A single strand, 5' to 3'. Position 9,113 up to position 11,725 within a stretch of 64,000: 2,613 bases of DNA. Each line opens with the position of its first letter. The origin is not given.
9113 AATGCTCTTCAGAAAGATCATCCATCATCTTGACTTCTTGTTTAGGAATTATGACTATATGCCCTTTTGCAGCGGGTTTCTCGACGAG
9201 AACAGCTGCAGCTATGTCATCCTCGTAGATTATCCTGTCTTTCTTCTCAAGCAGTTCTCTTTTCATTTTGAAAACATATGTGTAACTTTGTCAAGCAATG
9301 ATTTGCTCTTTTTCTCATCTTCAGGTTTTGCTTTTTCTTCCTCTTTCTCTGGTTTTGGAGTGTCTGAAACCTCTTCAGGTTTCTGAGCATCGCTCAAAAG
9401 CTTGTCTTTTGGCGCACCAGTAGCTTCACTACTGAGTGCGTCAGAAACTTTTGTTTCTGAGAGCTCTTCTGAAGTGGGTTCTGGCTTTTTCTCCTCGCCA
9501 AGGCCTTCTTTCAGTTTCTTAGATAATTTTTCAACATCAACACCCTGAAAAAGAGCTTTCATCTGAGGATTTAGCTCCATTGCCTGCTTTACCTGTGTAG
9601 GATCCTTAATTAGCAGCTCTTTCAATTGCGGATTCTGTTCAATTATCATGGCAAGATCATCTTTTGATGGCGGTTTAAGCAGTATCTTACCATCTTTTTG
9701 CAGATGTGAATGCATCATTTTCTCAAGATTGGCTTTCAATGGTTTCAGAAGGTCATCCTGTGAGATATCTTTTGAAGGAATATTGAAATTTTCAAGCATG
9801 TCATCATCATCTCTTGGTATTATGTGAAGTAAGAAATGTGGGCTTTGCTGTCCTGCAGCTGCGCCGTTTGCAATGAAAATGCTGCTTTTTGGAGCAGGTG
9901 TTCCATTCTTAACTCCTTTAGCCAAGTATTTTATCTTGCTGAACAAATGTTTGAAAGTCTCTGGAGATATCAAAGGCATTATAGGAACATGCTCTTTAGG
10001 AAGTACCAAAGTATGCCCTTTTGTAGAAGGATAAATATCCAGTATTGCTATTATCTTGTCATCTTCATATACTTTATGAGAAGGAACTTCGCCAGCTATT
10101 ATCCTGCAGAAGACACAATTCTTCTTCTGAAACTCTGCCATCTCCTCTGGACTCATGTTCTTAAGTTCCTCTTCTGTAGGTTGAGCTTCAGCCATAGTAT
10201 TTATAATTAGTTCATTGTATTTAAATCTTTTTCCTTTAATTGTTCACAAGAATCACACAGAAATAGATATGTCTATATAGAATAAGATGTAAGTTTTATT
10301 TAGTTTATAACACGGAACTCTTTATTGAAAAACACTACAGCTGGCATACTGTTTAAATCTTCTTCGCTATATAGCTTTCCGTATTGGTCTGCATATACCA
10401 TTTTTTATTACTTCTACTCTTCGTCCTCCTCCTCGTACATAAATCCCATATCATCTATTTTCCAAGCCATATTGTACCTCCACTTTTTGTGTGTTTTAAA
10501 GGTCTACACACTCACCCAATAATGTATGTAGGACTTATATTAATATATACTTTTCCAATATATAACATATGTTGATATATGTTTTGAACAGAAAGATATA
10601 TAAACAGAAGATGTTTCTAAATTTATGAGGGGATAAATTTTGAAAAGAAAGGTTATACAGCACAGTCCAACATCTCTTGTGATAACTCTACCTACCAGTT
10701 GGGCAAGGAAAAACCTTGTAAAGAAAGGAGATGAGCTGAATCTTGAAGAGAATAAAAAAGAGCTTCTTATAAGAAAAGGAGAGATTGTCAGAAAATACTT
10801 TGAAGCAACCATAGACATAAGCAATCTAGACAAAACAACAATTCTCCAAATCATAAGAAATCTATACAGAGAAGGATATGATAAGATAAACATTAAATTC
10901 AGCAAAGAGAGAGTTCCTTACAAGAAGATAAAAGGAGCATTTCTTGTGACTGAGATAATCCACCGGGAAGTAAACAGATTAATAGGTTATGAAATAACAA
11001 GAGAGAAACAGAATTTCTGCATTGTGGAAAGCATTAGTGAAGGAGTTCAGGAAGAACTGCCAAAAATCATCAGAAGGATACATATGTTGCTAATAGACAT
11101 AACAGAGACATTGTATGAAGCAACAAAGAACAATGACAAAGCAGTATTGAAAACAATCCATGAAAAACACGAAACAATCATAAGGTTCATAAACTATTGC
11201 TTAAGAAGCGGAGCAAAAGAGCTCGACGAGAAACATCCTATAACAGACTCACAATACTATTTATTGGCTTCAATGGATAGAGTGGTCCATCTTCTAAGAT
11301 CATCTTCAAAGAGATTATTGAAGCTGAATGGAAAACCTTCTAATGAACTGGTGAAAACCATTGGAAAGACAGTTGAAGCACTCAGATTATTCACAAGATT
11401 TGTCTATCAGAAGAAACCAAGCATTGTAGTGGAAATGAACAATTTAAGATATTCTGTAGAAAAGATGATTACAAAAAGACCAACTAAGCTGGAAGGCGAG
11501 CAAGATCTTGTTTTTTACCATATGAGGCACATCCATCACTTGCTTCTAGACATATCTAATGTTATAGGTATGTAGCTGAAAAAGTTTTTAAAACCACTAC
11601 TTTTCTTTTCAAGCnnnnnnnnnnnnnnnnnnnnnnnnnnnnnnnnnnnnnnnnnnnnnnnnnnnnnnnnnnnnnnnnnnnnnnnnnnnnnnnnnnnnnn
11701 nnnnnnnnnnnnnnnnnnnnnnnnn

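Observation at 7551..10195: Convergent cluster of two 2H-phosphoesterase paralogs and two HIT-fold paralogs with altered catalytic histidines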

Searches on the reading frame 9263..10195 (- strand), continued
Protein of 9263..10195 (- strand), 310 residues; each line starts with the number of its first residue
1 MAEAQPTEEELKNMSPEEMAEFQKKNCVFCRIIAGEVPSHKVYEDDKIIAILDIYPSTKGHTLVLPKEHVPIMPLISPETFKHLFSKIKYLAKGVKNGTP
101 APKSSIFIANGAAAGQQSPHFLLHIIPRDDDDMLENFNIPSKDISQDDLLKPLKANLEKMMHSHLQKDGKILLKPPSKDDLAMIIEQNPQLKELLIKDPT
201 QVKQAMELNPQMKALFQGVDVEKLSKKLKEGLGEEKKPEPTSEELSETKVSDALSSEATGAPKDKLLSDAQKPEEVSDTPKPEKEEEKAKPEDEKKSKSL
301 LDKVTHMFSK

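Call 35: search_protein_families(library=pfam, alignment_id=A1, max_evalue=0.01)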
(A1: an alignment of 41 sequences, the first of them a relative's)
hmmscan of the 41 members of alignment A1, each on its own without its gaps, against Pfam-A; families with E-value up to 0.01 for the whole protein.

A. member 1, P0001 (310 aa): 2 families
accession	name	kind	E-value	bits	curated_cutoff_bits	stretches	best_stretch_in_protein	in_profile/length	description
PF01230.28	HIT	-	7.5e-20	71.8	21.5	1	35-130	2-97/98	HIT domain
PF11969.13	DcpS_C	-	5.5e-12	46.6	24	1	26-130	1-104/114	Scavenger mRNA decapping enzyme C-term binding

B. families by the number of members that match (of 41 scanned): 13 families
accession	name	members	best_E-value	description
PF01230.28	HIT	41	5.4e-24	HIT domain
PF11969.13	DcpS_C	41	9.6e-14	Scavenger mRNA decapping enzyme C-term binding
PF23195.1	UBQLN1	9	9.2e-07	Ubiquilin-1-like domain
PF04677.20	CwfJ_C_1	9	0.00017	Protein similar to CwfJ C-terminus 1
PF24669.2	Ddi2_HDD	6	1.4e-05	Ddi2 HDD domain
PF09280.16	XPC-binding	4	6.8e-06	XPC-binding domain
PF14327.11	CSTF2_hinge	2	0.00034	Hinge domain of cleavage stimulation factor subunit 2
PF05712.18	MRG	1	0.00077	MRG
PF00873.25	ACR_tran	1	0.0018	AcrB/AcrD/AcrF family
PF12842.12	DUF3819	1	0.0034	CCR4-Not complex, Not1 subunit, domain of unknown function DUF3819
PF15112.11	DUF4559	1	0.0039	Domain of unknown function (DUF4559)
PF02514.21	CobN-Mg_chel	1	0.0064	CobN/Magnesium Chelatase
PF25591.1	LRV_2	1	0.009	Leucine Rich Repeat Variant domain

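Call 39: predict_structure(alignment_id=A1)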
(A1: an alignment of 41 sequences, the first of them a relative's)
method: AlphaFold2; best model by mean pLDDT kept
length: 310 residues; sequences in the alignment: 41
mean_pLDDT: 76.7   pTM: 0.52
mean pLDDT of the five models: 76.7, 75.1, 75.1, 74.3, 73.5
residues with pLDDT >= 90: 132; 70-90: 78; 50-70: 36; < 50: 64
segments of 3 or more residues with pLDDT < 50: 236-240, 242-247, 249-298
pLDDT, mean of each block of 10 residues (from residue 1): 83 90 89 94 96 93 89 73 93 94 88 61 93 84 72 78 76 80 94 97 95 93 95 62 46 41 42 43 40 47 58
secondary structure, 60 per line:
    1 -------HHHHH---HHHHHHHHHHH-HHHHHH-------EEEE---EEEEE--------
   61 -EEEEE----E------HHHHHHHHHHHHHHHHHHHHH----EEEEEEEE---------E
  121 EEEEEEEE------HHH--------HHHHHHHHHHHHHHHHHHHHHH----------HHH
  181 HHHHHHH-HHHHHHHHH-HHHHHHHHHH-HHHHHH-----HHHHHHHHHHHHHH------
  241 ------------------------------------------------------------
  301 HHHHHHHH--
elements in order: H8-12 H16-26 H28-33 E41-44 E48-52 E62-66 H78-98 E103-110 E120-128 H146-167 H178-187 H189-197 H199-208 H210-215 H221-234 H301-308

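Call 43: search_protein_families(library=padloc, proteins=[window:9263-10195:-], max_evalue=0.1)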
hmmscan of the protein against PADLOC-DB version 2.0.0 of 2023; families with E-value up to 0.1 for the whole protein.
window:9263-10195:- (310 aa): 1 family
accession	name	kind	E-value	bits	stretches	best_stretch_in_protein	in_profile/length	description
PDLC00441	ThsC2|ThsC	-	1.3e-10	39.3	1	23-126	10-113/148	HIT family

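Call 44: search_protein_families(library=phrogs, proteins=[window:9263-10195:-], max_evalue=0.1)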
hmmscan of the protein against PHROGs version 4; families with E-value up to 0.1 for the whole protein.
window:9263-10195:- (310 aa): 2 families
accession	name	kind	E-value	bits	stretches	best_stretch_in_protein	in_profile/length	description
phrog_19494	-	unknown function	1.7e-16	61.5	1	28-134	4-110/120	-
phrog_3962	-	unknown function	2.3e-09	38.1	1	24-135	2-111/145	-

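Call 80: fold_search(model_id=the predicted structure, library=pdb)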
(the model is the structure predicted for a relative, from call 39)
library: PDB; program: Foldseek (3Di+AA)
matches with E <= 10: 412; with E <= 0.001: 102
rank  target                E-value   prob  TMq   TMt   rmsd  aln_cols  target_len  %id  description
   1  1y23_A                2.7e-10  1.00  0.34  0.70   4.9       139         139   34  Crystal structure of a member of HIT family of proteins from bacillus subtilis (released 2004-12-07)
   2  3imi_C                4.6e-10  1.00  0.34  0.70   4.9       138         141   34  2.01 Angstrom resolution crystal structure of a HIT family protein from Bacillus anthracis str. 'Ames Ancestor' (released 2009-08-18)
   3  3imi_A                4.9e-10  1.00  0.35  0.70   4.8       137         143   34  2.01 Angstrom resolution crystal structure of a HIT family protein from Bacillus anthracis str. 'Ames Ancestor' (released 2009-08-18)
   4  3imi_B                6.9e-10  1.00  0.35  0.70   4.8       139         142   34  2.01 Angstrom resolution crystal structure of a HIT family protein from Bacillus anthracis str. 'Ames Ancestor' (released 2009-08-18)
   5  1y23_C                7.8e-10  1.00  0.34  0.71   4.8       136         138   35  Crystal structure of a member of HIT family of proteins from bacillus subtilis (released 2004-12-07)
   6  1y23_B                1.0e-09  1.00  0.35  0.70   4.7       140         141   36  Crystal structure of a member of HIT family of proteins from bacillus subtilis (released 2004-12-07)
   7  3lb5_B                2.1e-09  1.00  0.32  0.71   2.2       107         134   37  Crystal structure of Hit-like protein involved in cell-cycle regulation from Bartonella henselae with unknown ligand (released 2010-01-19)
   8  3lb5_D                5.3e-09  1.00  0.32  0.74   3.4       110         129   36  Crystal structure of Hit-like protein involved in cell-cycle regulation from Bartonella henselae with unknown ligand (released 2010-01-19)
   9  3lb5_A                5.6e-09  1.00  0.32  0.72   2.3       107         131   37  Crystal structure of Hit-like protein involved in cell-cycle regulation from Bartonella henselae with unknown ligand (released 2010-01-19)
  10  3l7x                  6.3e-09  1.00  0.34  0.62   4.8       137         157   36  The Crystal Structure of SMU.412c from Streptococcus mutans UA159 (released 2010-12-08)
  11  3lb5_C                7.5e-09  1.00  0.32  0.70   2.3       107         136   37  Crystal structure of Hit-like protein involved in cell-cycle regulation from Bartonella henselae with unknown ligand (released 2010-01-19)
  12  3ksv                  7.9e-09  1.00  0.34  0.69   4.6       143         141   29  Hypothetical protein from Leishmania major (released 2010-01-12)
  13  3o0m_B                2.3e-08  1.00  0.33  0.71  11.4       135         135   36  Crystal structure of a ZN-bound histidine triad family protein from Mycobacterium smegmatis (released 2010-08-04)
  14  3o0m_A                2.5e-08  1.00  0.33  0.70  11.6       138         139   36  Crystal structure of a ZN-bound histidine triad family protein from Mycobacterium smegmatis (released 2010-08-04)
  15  2eo4                  2.0e-07  1.00  0.31  0.63   2.2       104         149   38  Crystal structure of hypothetical histidine triad nucleotide-binding protein ST2152 from Sulfolobus tokodaii strain7 (released 2007-10-02)
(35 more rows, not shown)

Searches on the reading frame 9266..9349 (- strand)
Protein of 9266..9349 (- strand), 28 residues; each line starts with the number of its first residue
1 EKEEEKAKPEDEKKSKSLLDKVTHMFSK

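Call 56: search_solved_structures(query=A5, max_evalue=10, show_alignments=4)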
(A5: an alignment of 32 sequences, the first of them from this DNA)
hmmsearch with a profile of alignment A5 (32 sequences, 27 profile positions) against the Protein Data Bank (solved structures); distinct sequences matched with E-value up to 10: 0.

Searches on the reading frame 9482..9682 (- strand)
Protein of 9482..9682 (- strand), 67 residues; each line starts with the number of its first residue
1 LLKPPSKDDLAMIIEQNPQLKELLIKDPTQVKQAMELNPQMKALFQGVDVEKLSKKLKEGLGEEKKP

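Call 49: search_solved_structures(query=A4, max_evalue=10, show_alignments=3)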
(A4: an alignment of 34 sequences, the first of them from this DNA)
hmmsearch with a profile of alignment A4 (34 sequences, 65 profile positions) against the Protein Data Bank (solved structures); distinct sequences matched with E-value up to 10: 30.
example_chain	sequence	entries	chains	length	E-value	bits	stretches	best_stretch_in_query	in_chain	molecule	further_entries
3esw_B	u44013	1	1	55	0.026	17.3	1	16-33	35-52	UV excision repair protein RAD23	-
6ug1_X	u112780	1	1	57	0.033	17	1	16-33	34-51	UV excision repair protein RAD23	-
1zoq_C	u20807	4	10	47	0.041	16.7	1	2-25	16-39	CREB-binding protein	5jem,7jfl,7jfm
6es5_B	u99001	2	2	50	0.041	16.7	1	2-26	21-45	NCBD | Nuclear co-activator binding domain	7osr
8ga9_A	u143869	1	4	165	0.044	16.6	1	7-22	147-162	C4HR1_4r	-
6es7_B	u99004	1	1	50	0.045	16.5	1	2-25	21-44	CREB-binding protein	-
1jjs_A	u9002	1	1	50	0.046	16.5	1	2-25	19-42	CREB-BINDING PROTEIN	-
6es6_B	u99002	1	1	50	0.048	16.4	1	2-25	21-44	NCBD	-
1x3w_B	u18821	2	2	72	0.062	16.1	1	16-33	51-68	UV excision repair protein RAD23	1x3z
1kbh_B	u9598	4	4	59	0.067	16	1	2-25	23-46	CREB-BINDING PROTEIN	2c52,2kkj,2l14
8eox_D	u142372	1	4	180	0.071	15.9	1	7-23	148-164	C4HR1_4r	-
6bme_A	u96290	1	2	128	0.1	15.4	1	27-54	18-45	Truncated hemoglobin 4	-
7osw_A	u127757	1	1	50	0.14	15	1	2-26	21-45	NCBD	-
7mcd_A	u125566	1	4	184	0.14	14.9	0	20-40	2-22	AI-designed TIM-barrel F15C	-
4nez_A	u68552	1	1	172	0.22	14.4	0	40-59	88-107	Engineered protein OR276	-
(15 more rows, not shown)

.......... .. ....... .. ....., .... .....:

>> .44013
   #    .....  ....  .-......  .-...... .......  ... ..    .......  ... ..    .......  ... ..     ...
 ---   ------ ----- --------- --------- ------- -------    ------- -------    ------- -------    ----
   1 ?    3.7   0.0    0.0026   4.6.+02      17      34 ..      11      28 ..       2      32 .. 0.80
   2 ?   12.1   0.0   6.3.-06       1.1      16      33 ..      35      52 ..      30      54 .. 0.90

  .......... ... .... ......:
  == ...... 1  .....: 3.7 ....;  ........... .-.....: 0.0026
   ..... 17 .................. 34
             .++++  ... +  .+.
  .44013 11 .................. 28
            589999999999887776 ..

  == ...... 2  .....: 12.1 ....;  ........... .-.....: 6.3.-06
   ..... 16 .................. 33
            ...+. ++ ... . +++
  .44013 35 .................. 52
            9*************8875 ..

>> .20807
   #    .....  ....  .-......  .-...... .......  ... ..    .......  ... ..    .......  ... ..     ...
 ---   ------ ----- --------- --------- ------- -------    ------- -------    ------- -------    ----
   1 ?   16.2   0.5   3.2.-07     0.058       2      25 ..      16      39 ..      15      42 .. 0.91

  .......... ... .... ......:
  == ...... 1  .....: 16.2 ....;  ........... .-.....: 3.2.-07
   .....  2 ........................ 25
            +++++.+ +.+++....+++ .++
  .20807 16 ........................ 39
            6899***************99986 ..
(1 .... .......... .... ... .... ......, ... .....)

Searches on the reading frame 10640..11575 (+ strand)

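Call 83: search_protein_families(library=pfam, proteins=[window:10640-11575:+], max_evalue=0.01)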
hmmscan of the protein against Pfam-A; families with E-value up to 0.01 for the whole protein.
window:10640-11575:+ (311 aa): 1 family
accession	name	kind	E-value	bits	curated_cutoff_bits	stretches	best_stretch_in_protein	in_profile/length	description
PF04014.23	MazE_antitoxin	-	6.4e-06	26.5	24.7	1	12-46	7-42/48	Antidote-toxin recognition MazE, bacterial antitoxin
